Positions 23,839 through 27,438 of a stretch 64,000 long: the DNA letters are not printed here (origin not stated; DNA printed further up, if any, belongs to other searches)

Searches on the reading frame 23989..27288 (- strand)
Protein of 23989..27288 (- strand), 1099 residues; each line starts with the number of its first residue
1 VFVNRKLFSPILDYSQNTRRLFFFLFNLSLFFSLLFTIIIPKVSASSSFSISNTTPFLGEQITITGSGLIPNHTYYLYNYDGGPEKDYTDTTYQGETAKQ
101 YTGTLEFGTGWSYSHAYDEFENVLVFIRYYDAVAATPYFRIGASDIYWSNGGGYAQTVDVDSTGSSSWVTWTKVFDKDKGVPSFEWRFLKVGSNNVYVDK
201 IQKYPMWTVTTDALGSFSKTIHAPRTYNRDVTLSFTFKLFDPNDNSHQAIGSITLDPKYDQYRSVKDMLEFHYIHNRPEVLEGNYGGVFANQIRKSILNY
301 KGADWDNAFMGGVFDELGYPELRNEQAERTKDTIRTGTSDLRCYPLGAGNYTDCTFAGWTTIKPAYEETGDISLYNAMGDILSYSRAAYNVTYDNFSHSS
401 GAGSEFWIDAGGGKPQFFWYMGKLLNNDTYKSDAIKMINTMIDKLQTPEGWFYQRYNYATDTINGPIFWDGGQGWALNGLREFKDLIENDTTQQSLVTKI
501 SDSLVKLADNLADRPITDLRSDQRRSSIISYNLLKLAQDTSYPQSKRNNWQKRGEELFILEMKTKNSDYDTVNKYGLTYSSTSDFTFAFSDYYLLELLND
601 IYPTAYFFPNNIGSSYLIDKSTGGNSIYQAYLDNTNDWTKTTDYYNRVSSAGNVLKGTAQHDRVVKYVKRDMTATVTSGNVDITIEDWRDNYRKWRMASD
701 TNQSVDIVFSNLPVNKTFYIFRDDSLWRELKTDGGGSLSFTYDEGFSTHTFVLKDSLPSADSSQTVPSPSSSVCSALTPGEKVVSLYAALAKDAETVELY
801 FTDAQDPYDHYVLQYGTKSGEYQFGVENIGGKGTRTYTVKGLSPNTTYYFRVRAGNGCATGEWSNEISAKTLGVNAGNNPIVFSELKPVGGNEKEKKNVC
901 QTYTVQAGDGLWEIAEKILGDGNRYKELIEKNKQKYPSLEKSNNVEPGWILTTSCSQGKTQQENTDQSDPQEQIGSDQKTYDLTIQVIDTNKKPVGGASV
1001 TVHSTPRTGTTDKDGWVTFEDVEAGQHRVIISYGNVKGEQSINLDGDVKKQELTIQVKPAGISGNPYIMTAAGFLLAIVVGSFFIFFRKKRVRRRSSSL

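Call 80: search_protein_families(library=pfam, proteins=[window:23989-27288:-], max_evalue=0.00001)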
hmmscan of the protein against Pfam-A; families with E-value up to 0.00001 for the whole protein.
window:23989-27288:- (1099 aa): 5 families
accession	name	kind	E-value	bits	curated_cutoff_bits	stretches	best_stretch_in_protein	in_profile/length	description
PF13620.12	CarboxypepD_reg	-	1.3e-09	38.7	32.3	1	984-1046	3-71/82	Carboxypeptidase regulatory-like domain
PF00041.27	fn3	-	1.8e-09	38.1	25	1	797-869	16-83/84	Fibronectin type III domain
PF07470.19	Glyco_hydro_88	-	1.3e-07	31.3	26.6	1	363-506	84-236/352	Glycosyl Hydrolase Family 88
PF13715.12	CarbopepD_reg_2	-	2.1e-07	31.3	32.2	1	986-1061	4-80/88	CarboxypepD_reg-like domain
PF16656.11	Pur_ac_phosph_N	-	1.2e-06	29.4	30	1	809-871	26-93/93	Purple acid Phosphatase, N-terminal domain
